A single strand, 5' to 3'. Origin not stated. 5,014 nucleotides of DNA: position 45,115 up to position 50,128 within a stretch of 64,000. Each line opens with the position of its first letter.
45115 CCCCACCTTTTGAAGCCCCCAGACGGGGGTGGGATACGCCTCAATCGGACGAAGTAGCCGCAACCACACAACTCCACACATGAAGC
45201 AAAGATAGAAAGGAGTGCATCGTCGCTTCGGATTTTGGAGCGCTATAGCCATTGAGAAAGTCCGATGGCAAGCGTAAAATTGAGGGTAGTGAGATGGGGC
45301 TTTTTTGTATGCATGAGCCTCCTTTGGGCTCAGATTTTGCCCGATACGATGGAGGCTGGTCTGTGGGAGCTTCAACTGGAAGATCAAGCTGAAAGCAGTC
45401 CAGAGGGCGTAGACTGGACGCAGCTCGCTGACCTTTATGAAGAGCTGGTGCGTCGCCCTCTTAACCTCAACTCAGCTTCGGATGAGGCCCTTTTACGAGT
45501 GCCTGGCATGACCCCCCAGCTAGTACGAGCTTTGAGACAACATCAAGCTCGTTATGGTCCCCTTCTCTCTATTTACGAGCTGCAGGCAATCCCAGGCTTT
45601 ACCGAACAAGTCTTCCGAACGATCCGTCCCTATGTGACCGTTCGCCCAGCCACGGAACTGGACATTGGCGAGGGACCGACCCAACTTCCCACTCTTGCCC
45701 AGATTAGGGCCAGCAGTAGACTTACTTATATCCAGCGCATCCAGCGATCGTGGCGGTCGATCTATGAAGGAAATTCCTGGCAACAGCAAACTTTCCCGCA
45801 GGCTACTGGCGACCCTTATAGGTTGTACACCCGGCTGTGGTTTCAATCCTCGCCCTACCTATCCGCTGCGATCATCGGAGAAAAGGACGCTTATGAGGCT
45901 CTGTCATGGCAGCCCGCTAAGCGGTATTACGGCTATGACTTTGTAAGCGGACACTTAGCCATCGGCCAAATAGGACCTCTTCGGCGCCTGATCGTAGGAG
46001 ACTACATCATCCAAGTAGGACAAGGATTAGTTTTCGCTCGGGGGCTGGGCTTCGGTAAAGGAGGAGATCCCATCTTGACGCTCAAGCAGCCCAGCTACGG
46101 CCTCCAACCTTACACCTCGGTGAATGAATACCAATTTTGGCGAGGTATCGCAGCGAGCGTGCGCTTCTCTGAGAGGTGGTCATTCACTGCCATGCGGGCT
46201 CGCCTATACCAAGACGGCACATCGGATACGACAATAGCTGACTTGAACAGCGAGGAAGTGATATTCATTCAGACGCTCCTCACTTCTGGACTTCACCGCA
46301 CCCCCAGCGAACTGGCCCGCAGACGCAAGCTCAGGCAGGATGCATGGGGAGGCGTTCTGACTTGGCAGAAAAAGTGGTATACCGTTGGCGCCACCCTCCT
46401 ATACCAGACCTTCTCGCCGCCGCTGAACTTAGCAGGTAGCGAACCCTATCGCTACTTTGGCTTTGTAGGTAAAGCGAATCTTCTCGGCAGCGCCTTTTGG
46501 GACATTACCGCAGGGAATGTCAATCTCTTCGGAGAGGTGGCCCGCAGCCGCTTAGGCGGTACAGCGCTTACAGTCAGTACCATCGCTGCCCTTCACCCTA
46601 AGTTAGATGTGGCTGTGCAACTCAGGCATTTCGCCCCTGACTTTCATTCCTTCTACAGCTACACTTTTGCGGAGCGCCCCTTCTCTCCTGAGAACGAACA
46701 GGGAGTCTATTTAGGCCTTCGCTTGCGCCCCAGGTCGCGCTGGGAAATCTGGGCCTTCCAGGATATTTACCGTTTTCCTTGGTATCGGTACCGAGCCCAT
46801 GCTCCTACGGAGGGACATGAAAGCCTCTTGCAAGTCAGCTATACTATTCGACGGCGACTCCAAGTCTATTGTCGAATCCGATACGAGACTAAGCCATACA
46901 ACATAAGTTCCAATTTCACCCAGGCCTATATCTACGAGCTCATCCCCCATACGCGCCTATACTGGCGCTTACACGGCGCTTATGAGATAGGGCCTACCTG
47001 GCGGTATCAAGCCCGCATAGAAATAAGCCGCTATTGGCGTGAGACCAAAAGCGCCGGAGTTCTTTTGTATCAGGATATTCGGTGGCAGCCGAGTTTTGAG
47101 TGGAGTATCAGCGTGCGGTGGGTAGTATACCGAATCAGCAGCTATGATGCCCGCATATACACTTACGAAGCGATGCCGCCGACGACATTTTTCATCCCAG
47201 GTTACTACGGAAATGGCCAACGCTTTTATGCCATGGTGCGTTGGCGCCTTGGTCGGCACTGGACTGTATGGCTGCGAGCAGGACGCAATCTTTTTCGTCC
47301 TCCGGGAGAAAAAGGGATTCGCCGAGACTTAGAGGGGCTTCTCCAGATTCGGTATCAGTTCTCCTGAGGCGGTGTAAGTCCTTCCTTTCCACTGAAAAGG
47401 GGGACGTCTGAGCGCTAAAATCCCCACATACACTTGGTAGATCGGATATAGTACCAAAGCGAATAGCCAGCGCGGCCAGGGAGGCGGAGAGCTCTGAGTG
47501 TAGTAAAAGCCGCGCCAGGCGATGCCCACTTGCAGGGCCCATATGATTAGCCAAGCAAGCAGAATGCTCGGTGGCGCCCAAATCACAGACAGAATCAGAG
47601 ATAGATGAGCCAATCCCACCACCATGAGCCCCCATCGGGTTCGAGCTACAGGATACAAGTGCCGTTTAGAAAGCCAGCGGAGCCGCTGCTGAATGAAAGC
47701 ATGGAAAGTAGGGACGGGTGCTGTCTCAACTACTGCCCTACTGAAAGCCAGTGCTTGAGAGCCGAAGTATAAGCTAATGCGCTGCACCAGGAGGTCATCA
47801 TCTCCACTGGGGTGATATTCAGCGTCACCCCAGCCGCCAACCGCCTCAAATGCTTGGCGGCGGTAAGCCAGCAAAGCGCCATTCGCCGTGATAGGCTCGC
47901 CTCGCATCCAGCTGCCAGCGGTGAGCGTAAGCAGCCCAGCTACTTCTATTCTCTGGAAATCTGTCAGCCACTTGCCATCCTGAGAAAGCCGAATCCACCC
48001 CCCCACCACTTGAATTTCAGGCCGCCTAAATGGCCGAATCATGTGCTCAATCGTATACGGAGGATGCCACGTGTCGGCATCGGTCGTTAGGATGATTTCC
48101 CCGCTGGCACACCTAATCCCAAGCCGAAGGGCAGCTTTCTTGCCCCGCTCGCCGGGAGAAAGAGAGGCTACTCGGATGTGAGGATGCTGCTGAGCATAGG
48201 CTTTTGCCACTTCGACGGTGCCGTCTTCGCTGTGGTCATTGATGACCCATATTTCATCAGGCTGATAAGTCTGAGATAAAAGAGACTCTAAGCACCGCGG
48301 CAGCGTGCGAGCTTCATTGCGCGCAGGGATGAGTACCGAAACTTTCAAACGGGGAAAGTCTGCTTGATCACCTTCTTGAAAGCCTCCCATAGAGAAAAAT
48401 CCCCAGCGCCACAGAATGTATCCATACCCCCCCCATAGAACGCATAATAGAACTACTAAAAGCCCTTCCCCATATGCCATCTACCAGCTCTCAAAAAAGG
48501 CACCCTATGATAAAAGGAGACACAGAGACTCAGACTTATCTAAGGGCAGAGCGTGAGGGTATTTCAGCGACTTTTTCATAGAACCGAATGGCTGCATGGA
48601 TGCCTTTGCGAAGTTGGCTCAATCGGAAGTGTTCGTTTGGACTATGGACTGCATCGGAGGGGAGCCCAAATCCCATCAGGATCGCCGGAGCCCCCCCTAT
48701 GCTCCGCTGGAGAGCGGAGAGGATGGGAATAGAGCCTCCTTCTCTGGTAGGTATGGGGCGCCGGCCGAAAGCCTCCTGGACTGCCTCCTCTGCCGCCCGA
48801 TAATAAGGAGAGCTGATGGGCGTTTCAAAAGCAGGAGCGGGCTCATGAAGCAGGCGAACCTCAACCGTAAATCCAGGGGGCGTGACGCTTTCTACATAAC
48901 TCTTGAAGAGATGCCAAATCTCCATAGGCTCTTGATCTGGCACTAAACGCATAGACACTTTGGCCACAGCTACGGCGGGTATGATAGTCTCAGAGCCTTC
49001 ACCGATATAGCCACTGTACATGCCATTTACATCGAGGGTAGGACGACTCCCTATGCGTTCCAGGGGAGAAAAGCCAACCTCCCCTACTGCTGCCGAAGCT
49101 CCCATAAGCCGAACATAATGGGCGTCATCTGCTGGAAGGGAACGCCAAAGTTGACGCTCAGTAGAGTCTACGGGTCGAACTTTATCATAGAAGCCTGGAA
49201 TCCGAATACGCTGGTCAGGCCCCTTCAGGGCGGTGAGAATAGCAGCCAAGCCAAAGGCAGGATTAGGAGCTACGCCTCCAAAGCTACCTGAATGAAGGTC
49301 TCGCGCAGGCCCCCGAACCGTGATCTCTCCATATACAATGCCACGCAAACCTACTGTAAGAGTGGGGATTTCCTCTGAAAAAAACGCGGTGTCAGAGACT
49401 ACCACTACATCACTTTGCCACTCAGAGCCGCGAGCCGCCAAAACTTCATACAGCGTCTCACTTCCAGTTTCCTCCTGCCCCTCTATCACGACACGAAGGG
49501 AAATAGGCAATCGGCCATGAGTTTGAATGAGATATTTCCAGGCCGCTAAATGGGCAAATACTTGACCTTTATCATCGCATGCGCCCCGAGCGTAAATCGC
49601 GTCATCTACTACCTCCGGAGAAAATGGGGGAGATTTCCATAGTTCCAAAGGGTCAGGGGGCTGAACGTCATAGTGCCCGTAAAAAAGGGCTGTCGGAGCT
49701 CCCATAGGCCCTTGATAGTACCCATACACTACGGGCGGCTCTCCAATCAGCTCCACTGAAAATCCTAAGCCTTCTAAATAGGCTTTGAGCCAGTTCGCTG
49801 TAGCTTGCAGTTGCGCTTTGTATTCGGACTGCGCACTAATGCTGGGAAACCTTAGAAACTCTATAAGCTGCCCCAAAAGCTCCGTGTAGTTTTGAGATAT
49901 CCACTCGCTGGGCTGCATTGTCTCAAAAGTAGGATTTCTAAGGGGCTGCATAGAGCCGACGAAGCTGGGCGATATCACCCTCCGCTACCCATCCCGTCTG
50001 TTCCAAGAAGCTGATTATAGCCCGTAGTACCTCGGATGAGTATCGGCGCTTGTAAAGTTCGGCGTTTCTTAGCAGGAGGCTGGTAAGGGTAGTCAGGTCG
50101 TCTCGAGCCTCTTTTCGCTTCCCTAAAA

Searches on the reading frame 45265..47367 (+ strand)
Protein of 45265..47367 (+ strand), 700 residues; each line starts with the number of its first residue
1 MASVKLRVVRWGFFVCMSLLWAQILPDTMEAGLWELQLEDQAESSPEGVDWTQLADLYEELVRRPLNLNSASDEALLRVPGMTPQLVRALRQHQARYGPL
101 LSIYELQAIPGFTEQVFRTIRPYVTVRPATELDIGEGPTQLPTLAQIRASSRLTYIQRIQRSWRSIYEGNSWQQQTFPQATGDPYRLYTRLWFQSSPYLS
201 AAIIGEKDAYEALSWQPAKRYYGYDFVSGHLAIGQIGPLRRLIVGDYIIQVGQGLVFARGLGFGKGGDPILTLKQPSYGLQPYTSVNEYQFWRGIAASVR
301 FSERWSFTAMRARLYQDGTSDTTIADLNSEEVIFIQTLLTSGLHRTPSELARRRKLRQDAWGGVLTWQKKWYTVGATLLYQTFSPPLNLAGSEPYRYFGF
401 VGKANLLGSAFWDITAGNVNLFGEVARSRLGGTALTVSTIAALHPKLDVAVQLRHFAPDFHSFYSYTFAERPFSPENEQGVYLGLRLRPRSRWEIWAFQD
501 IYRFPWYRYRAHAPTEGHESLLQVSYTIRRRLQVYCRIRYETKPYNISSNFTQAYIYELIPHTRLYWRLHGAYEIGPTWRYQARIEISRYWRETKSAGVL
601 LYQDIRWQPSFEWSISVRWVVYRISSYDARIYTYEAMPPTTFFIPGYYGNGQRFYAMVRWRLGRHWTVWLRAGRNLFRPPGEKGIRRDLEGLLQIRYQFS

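Call 88: search_protein_families(library=pfam, proteins=[window:45265-47367:+], max_evalue=0.00001)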
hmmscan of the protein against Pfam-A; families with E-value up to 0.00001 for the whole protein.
window:45265-47367:+ (700 aa): 2 families
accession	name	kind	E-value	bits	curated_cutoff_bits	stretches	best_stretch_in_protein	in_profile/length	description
PF12836.13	HHH_3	-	6.1e-09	36.3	27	1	66-125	6-65/65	Helix-hairpin-helix motif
PF21687.3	T2SSK_1st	-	1.1e-06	29.8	26.2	0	94-128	72-106/107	Type II secretion system (T2SS), protein K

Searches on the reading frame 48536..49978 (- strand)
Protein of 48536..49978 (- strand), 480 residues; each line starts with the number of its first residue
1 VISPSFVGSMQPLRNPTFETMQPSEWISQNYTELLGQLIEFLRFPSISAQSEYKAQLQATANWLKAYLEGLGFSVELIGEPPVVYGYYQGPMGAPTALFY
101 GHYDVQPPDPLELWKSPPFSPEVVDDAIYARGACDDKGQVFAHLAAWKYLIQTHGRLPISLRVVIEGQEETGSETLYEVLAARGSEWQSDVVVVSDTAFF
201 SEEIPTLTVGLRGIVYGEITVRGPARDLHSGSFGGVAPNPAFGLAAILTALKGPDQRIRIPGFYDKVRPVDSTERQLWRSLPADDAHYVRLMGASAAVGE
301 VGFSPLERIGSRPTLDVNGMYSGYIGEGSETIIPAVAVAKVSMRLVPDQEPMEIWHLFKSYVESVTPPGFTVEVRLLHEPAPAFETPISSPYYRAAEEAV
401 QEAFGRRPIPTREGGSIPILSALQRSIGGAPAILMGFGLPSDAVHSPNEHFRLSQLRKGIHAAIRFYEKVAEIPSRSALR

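Call 88: search_protein_families(library=pfam, proteins=[window:48536-49978:-], max_evalue=0.00001)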
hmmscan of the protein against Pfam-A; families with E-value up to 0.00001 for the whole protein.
window:48536-49978:- (480 aa): 2 families
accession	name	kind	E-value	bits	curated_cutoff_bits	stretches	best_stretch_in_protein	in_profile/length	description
PF01546.33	Peptidase_M20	-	3.4e-31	109.2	24.6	1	98-467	1-204/206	Peptidase family M20/M25/M40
PF07687.19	M20_dimer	-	8.9e-13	48.6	21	1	209-367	1-104/107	Peptidase dimerisation domain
